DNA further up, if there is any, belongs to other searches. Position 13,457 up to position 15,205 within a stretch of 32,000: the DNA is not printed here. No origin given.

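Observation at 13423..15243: Low-GC single-gene islet next to an IS: orphan Hanks-type kinase as a candidate stand-alone conflict/defence module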

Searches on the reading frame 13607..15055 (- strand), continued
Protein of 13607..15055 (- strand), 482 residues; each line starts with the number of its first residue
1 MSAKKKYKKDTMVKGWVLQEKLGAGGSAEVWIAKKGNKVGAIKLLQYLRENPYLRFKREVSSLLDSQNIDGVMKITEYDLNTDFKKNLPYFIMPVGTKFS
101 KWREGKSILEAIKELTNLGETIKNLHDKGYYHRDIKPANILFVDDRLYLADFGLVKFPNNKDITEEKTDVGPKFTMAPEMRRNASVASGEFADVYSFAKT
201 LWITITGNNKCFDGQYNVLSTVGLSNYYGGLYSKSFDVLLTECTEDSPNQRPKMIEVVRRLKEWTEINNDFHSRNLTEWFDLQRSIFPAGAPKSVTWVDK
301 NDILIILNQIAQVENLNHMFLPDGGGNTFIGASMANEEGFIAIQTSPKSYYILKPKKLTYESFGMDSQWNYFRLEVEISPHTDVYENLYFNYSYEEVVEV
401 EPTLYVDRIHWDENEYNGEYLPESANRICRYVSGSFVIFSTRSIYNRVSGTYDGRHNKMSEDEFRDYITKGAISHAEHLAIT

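Call 56: search_dna_similar(query=window:13607-15055:-, collection=phages, mode=protein, max_rows=15)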
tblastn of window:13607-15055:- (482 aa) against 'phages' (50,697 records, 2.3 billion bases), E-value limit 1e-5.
Records with a match: 18; places in all: 18; records where one place covers at least 80% of the query: 0.
Best place of each record, by identity: <60% 18.
By first word of the organism name: Bacteriophage 10; Listeria 2; Enterococcus 2; Mollyvirus 1; Bacillus 1; Staphylococcus 1; Escherichia 1.
By host as written in the record: - 12; Listeria monocytogenes 2; Bacillus pumilus strain 145 1; Enterococcus faecalis 1; Staphylococcus aureus 1; Escherichia coli 1.
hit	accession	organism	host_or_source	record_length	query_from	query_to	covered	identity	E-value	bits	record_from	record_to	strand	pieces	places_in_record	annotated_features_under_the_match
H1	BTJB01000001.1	Mollyvirus Mo1-1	-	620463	22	276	53%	26.8%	3e-8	63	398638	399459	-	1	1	serine-threonine kinase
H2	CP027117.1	Bacillus phage EZ-2018a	Bacillus pumilus strain 145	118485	267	471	43%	32.5%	5e-26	118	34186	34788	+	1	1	record has no annotation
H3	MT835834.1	Bacteriophage sp.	human fecal samples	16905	21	262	50%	27.2%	3e-10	69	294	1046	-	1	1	record has no annotation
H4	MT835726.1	Bacteriophage sp.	human fecal samples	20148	6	260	53%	25.5%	3e-7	59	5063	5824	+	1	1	record has no annotation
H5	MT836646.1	Bacteriophage sp.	human fecal samples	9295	20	251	48%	28.0%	1e-9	67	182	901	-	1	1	record has no annotation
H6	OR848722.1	Listeria phage LM 4-14-1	Listeria monocytogenes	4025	22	273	52%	25.6%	4e-7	59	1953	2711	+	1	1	record has no annotation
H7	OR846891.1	Listeria phage LM 4-11-1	Listeria monocytogenes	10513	22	273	52%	25.6%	4e-7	59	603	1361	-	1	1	record has no annotation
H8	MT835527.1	Bacteriophage sp.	human fecal samples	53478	16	262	51%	25.8%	3e-9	66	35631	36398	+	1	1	record has no annotation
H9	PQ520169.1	Enterococcus phage IME_EF3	-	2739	22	246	47%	27.2%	1e-6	57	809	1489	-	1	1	record has no annotation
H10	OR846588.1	Enterococcus phage Efs 1-1-1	Enterococcus faecalis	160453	22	246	47%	27.2%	2e-6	57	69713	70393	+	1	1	record has no annotation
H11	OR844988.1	Staphylococcus phage SA 1306 Kay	Staphylococcus aureus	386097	16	218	42%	29.2%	1e-9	67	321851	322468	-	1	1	record has no annotation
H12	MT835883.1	Bacteriophage sp.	human fecal samples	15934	18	215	41%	29.3%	4e-12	75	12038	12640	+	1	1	record has no annotation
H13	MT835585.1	Bacteriophage sp.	human fecal samples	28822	13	220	43%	27.3%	2e-8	63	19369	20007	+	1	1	record has no annotation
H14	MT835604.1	Bacteriophage sp.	human fecal samples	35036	16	222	43%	27.1%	2e-10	69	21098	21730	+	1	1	record has no annotation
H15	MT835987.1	Bacteriophage sp.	human fecal samples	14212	16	214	41%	27.6%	4e-7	59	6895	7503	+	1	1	record has no annotation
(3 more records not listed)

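Call 57: search_dna_similar(query=window:13607-15055:-, collection=plasmids, mode=protein, max_rows=20)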
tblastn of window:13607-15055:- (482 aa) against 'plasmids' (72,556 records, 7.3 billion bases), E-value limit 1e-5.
Records with a match: 236; places in all: 339; records where one place covers at least 80% of the query: 6.
Best place of each record, by identity: 60-80% 1; <60% 235.
By first word of the organism name: Streptomyces 100; Rhodococcus 36; Mycobacterium 14; Acinetobacter 12; Rhizobium 6; Pseudomonas 4; Agrobacterium 3; Hymenobacter 3; Embleya 3; Bacillus 3; and 41 more.
By predicted mobility (MOB-suite, as given by PLSDB): non-mobilizable 159; mobilizable 58; conjugative 19.
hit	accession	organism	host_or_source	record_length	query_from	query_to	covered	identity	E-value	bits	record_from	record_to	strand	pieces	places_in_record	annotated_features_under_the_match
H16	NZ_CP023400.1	Pseudoalteromonas spongiae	surface seawater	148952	1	475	99%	60.0%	0e+0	622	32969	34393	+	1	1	protein kinase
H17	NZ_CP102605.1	Pantoea sp. SOD02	cell culture,urban freshwater stream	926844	13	473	96%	42.8%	1e-107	358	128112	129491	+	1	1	protein kinase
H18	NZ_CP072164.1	Rhizobium sp. B21/90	Himalayan blackberry,cell culture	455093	16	472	95%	43.1%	3e-111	369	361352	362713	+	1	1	protein kinase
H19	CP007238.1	Ensifer adhaerens OV14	-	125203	16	472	95%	42.9%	9e-112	370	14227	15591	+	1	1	none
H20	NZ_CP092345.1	Rhizobium gallicum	Phaseolus vulgaris,Cell culture,nodule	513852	16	472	95%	42.2%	1e-113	375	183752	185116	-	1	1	protein kinase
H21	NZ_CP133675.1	Agrobacterium pusense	Vaccinium sp.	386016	85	472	80%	43.6%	5e-98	330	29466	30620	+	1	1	serine/threonine-protein kinase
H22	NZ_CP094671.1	Hymenobacter tibetensis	Single cell,soil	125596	3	321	66%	43.9%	4e-83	287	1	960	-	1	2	none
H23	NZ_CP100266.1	Burkholderia glumae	cell culture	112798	16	271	53%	28.9%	6e-8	63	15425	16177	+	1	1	protein kinase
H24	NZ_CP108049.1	Streptomyces sp. NBC_00289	-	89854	8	271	55%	27.6%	2e-8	65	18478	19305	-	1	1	protein kinase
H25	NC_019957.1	Mycobacterium sp. JS623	-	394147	13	292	58%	25.9%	5e-9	67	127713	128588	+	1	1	protein kinase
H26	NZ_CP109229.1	Streptomyces anthocyanicus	-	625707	13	315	63%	23.9%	2e-7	62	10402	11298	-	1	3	bifunctional serine/threonine-protein kinase/ABC transporter ...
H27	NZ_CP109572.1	Streptomyces anthocyanicus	-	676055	13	315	63%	23.9%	2e-7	62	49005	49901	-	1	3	bifunctional serine/threonine-protein kinase/ABC transporter ...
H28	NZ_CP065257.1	Streptomyces clavuligerus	cell culture,lab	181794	9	294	59%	25.3%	3e-9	67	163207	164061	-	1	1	tetratricopeptide repeat protein | oxygenase MpaB family protein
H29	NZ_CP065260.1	Streptomyces clavuligerus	cell culture,lab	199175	9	294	59%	25.3%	3e-9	67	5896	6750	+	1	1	tetratricopeptide repeat protein | oxygenase MpaB family protein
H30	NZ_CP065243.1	Streptomyces clavuligerus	cell culture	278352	9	294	59%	25.3%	3e-9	67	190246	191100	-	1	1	tetratricopeptide repeat protein | oxygenase MpaB family protein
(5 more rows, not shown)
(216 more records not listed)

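Call 58: get_annotated_region(hit=H2, flank=6000)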
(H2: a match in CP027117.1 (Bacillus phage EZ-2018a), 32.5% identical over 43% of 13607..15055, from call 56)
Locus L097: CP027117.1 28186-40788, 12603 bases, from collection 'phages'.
description: Bacillus phage EZ-2018a, complete genome.
organism: Bacillus phage EZ-2018a (NCBI taxid 2100124)
taxonomy: Viruses; Duplodnaviria; Heunggongvirae; Uroviricota; Caudoviricetes; Jenstvirus
host: Bacillus pumilus strain 145; source: Sediment top; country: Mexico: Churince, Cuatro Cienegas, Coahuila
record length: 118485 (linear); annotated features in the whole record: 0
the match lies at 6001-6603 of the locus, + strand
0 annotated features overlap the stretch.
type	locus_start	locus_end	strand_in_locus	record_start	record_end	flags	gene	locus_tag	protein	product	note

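Call 61: find_homologous_proteins(query=L097:5983-6612:+, max_evalue=0.001)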
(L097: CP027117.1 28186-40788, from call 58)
Query L097:5983-6612:+ (210 aa): 3 proteins with E <= 0.001 among 40 candidates.
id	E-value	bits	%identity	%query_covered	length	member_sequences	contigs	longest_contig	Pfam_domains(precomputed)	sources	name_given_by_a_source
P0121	6.5e-128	443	91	100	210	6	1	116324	-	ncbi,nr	ncbi:hypothetical protein BACPU_26040 [Bacillus pumilus]|nr:hypothetical protein BACPU_26040 [Bacill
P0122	6.1e-92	325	66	100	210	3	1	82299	-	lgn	-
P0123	1.9e-89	317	66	100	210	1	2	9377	-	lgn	-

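Call 65: get_annotated_region(hit=H16, flank=8000)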
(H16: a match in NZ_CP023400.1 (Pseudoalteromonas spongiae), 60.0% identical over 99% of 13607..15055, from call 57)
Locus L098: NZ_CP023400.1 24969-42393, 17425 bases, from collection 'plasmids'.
description: Pseudoalteromonas spongiae strain SAO4-4 plasmid pl, complete sequence
organism: Pseudoalteromonas spongiae (NCBI taxid 298657)
taxonomy: Bacteria; Pseudomonadota; Gammaproteobacteria; Alteromonadales; Pseudoalteromonadaceae; Pseudoalteromonas; Pseudoalteromonas spongiae
host: -; source: surface seawater; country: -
typing (MOB-suite, as given by PLSDB): non-mobilizable
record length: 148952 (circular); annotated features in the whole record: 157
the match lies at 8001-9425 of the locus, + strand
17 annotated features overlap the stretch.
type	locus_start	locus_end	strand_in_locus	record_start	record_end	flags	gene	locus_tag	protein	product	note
CDS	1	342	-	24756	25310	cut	-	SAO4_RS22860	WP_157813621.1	hypothetical protein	-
CDS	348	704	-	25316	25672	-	-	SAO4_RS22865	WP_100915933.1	hypothetical protein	-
CDS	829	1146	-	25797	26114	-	-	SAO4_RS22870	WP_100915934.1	hypothetical protein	-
CDS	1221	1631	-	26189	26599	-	-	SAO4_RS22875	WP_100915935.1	hypothetical protein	-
CDS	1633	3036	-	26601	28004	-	-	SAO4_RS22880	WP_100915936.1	TraB/VirB10 family protein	-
CDS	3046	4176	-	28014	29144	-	-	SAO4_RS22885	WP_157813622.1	type-F conjugative transfer system secretin TraK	-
CDS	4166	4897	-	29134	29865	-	-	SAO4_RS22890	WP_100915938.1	TraE/TraK family type IV conjugative transfer system protein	-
CDS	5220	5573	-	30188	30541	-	-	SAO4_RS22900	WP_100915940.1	hypothetical protein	-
CDS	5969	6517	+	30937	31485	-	-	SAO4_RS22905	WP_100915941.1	hypothetical protein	-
CDS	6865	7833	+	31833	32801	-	-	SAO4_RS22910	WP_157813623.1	HNH endonuclease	-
CDS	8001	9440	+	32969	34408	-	-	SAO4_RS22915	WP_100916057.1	protein kinase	GO:0006468 - protein phosphorylation [Evidence IEA]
CDS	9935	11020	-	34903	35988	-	-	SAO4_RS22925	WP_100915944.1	hypothetical protein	-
CDS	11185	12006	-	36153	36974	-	-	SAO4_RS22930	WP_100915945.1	hypothetical protein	-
CDS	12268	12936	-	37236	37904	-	-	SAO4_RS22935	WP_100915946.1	DUF4400 domain-containing protein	-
CDS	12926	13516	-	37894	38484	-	-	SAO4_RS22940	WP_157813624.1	hypothetical protein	-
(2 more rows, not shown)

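Call 66: get_annotated_region(hit=H18, flank=8000)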
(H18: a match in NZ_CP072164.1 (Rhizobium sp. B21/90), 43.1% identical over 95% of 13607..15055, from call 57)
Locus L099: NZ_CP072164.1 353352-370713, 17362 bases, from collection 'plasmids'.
description: Rhizobium sp. B21/90 plasmid pTiB21_90, complete sequence
organism: Rhizobium sp. B21/90 (NCBI taxid 2819993)
taxonomy: Bacteria; Pseudomonadota; Alphaproteobacteria; Hyphomicrobiales; Rhizobiaceae; Rhizobium; Rhizobium sp. B21/90
host: -; source: Himalayan blackberry,cell culture; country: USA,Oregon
typing (MOB-suite, as given by PLSDB): conjugative; relaxase MOBP,MOBQ; mating-pair formation MPF_T
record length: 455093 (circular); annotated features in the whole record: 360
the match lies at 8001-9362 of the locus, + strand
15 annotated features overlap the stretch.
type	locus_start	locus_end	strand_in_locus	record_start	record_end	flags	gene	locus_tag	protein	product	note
CDS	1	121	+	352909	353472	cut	-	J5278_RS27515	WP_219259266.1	hypothetical protein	-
CDS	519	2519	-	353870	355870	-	-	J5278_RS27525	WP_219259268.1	DUF3732 domain-containing protein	-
CDS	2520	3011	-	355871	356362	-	-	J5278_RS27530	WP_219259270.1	three component ABC system middle component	-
CDS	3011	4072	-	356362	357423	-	-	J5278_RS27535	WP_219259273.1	ABC-three component system protein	-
CDS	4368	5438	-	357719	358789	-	-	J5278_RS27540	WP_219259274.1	serine/threonine-protein kinase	GO:0006468 - protein phosphorylation [Evidence IEA]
CDS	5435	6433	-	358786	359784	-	-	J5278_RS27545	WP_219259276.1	serine/threonine-protein kinase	GO:0006468 - protein phosphorylation [Evidence IEA]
CDS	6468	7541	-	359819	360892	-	-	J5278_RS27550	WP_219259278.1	PP2C family serine/threonine-protein phosphatase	-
CDS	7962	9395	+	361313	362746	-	-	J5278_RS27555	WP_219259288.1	protein kinase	GO:0006468 - protein phosphorylation [Evidence IEA]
CDS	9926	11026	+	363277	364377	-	sfnG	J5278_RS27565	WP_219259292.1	dimethylsulfone monooxygenase SfnG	GO:0006790 - sulfur compound metabolic process [Evidence IEA]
CDS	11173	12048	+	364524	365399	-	-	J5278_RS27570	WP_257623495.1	ABC transporter ATP-binding protein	-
CDS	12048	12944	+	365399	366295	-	-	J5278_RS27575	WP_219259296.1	branched-chain amino acid ABC transporter permease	-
CDS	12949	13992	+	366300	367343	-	-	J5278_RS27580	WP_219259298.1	branched-chain amino acid ABC transporter permease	GO:0015803 - branched-chain amino acid transport [Evidence IEA]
CDS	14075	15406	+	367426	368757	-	-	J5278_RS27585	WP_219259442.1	ABC transporter substrate-binding protein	-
CDS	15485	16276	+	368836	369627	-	-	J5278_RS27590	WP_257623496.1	ABC transporter ATP-binding protein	-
CDS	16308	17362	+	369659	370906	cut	-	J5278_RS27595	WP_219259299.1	SfnB family sulfur acquisition oxidoreductase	GO:0006790 - sulfur compound metabolic process [Evidence IEA]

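Call 69: search_protein_representatives(alignment_id=A4)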
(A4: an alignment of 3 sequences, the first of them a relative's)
Query: 3 sequences, 210 profile positions. Proteins with E-value up to 0.001 (for the whole library): 819; up to 1e-10: 572; up to 1e-30: 39. The best 150 are listed.
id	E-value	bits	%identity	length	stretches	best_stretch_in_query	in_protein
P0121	9.0e-129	443.4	-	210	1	1-210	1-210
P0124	4.0e-41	157.1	-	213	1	10-204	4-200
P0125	9.3e-38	146.1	-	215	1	11-205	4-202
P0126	1.1e-37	145.8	-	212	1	10-204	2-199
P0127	2.3e-37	144.8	-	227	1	9-202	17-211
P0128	3.3e-37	144.3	-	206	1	10-205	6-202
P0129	3.8e-36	140.8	-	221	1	11-208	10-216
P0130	4.4e-36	140.6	-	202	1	10-204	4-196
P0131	7.9e-36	139.8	-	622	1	24-207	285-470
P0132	5.6e-35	137.0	-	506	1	8-208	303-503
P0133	6.7e-35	136.7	-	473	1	17-206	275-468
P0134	1.9e-34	135.3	-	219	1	7-204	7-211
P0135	1.9e-34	135.2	-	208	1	8-206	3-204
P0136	2.7e-34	134.8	-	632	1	7-204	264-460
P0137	3.6e-34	134.4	-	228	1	10-208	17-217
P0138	6.1e-34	133.6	-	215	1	14-208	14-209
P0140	1.4e-33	132.4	-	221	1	13-204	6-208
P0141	1.6e-33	132.3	-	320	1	13-206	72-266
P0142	3.7e-33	131.0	-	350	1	7-206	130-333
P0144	4.7e-33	130.7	-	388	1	9-205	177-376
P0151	1.4e-31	125.9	-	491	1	11-203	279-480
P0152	1.4e-31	125.9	-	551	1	5-206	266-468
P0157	4.6e-31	124.2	-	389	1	18-204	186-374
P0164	2.8e-30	121.6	-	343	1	10-205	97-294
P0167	1.1e-29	119.7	-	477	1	14-206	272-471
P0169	1.6e-29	119.2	-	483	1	18-206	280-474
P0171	2.0e-29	118.9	-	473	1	6-205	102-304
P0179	6.6e-29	117.2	-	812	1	8-208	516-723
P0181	7.7e-29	116.9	-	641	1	7-208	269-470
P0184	1.6e-28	115.9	-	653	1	8-205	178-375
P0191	1.3e-27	112.9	-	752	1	17-205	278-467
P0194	2.5e-27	112.0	-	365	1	15-205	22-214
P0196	3.3e-27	111.6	-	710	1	8-204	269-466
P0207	1.2e-26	109.8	-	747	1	8-205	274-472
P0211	1.8e-26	109.2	-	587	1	9-204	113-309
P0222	6.3e-26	107.4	-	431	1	7-208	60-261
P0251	8.2e-25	103.8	-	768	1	6-203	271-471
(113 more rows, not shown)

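Call 71: search_protein_families(library=pfam, proteins=[P0131, P0136, P0141, P0142, P0144, P0157, P0164, P0171, P0179, P0184], max_evalue=0.001)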
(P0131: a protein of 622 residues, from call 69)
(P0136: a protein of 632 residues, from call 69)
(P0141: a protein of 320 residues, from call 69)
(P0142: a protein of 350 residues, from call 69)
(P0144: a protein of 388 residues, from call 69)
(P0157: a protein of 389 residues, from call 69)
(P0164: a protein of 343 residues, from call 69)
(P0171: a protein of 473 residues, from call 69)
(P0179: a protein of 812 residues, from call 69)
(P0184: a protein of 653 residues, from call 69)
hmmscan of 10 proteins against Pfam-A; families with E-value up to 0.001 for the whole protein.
P0131 (622 aa): 3 families
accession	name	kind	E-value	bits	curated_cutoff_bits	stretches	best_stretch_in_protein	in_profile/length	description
PF00069.31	Pkinase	-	1.8e-24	87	31.7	1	20-259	3-258/263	Protein kinase domain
PF07714.23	PK_Tyr_Ser-Thr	-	1.3e-18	67.7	23.1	1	20-261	3-257/258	Protein tyrosine and serine/threonine kinase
PF13095.12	FTA2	-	0.00019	21.6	30.2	0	16-54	22-60/214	Kinetochore Sim4 complex subunit FTA2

P0136 (632 aa): 2 families
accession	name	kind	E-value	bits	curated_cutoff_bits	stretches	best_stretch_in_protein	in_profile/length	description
PF00069.31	Pkinase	-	5.4e-21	75.6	31.7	1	13-253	2-256/263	Protein kinase domain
PF07714.23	PK_Tyr_Ser-Thr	-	3.8e-14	53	23.1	1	15-256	4-256/258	Protein tyrosine and serine/threonine kinase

P0141 (320 aa): 0 families

P0142 (350 aa): 1 family
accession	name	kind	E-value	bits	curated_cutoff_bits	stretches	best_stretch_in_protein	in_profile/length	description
PF07714.23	PK_Tyr_Ser-Thr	-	2.5e-05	24.1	23.1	1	7-123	142-257/258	Protein tyrosine and serine/threonine kinase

P0144 (388 aa): 2 families
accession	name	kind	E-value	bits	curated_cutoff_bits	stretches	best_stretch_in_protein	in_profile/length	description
PF00069.31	Pkinase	-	7.6e-14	52.2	31.7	1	21-115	102-193/263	Protein kinase domain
PF07714.23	PK_Tyr_Ser-Thr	-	1.3e-09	38.2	23.1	1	13-114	98-199/258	Protein tyrosine and serine/threonine kinase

P0157 (389 aa): 2 families
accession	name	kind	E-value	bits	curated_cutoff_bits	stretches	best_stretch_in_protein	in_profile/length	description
PF00069.31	Pkinase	-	7.8e-14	52.1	31.7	1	17-117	98-195/263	Protein kinase domain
PF07714.23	PK_Tyr_Ser-Thr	-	1e-10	41.8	23.1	1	14-162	99-251/258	Protein tyrosine and serine/threonine kinase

P0164 (343 aa): 0 families

P0171 (473 aa): 0 families

P0179 (812 aa): 2 families
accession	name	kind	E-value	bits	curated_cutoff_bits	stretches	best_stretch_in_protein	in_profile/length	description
PF00069.31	Pkinase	-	3e-26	92.8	31.7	1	264-507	2-259/263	Protein kinase domain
PF07714.23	PK_Tyr_Ser-Thr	-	4.4e-18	66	23.1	1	264-507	2-256/258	Protein tyrosine and serine/threonine kinase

P0184 (653 aa): 2 families
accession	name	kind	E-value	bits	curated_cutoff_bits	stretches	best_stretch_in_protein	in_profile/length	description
PF00069.31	Pkinase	-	1.9e-15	57.4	31.7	1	23-166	103-256/263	Protein kinase domain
PF07714.23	PK_Tyr_Ser-Thr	-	1.5e-13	51.1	23.1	1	19-170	103-257/258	Protein tyrosine and serine/threonine kinase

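Call 72: find_encoding_contigs(protein=P0124, flank=6000, max_places=3)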
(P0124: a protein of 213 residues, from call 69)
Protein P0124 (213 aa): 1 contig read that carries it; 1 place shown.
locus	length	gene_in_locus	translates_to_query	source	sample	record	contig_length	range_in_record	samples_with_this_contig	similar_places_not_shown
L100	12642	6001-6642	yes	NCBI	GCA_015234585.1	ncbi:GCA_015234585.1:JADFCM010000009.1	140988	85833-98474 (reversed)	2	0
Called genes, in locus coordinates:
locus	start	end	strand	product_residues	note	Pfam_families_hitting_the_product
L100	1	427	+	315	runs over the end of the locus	PF00781:DAGK_cat, PF19279:YegS_C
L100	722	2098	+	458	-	PF01938:TRAM, PF21579:PabTrmU54_TRAM_dom (weak), PF05958:tRNA_U5-meth_tr, PF05175:MTS (weak), PF02475:TRM5-TYW2_MTfase, PF06325:PrmA (weak), PF13649:Methyltransf_25, PF13847:Methyltransf_31, +2 more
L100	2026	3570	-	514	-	PF00239:Resolvase, PF07508:Recombinase, PF13408:Zn_ribbon_recom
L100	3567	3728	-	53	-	-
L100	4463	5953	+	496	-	PF00078:RVT_1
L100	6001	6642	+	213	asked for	-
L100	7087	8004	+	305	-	-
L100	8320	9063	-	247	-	-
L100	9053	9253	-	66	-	PF12728:HTH_17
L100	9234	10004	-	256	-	PF23343:REP_ORF2-G2P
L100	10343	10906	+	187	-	-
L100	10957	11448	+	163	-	-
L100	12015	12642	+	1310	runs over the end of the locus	PF20720:nSTAND3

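Call 73: find_encoding_contigs(protein=P0122, flank=8000, max_places=2)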
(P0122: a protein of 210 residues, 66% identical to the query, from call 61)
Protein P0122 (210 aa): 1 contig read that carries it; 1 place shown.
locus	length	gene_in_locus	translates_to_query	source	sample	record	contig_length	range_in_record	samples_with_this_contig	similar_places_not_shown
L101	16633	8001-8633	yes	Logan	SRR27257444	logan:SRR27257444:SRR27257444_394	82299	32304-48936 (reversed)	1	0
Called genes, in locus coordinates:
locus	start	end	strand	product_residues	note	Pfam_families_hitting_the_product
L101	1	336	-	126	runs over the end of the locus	-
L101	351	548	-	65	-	-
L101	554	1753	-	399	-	PF00154:RecA_N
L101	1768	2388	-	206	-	-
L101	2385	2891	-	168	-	PF10263:SprT-like (weak)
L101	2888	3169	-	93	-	-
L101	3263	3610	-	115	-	PF06600:DUF1140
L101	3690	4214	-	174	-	-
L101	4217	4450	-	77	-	-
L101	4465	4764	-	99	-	-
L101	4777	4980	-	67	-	-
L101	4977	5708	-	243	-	-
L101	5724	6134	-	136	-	-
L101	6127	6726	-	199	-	-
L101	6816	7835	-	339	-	-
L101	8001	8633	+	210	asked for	-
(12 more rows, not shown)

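Call 77: find_related_loci(query=P0121, collection=viral_contigs, flank=5000)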
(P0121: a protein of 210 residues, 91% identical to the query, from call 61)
Query P0121 (210 aa) in viral_contigs; peptide patterns used: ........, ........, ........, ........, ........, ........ (x = any residue, [..] = any of these).
1 stretches matched a pattern; 1 encode a relative of the query (tblastn E <= 1e-3); 1 distinct loci.
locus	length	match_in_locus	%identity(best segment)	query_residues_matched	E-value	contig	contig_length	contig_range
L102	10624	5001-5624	70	1-208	2e-100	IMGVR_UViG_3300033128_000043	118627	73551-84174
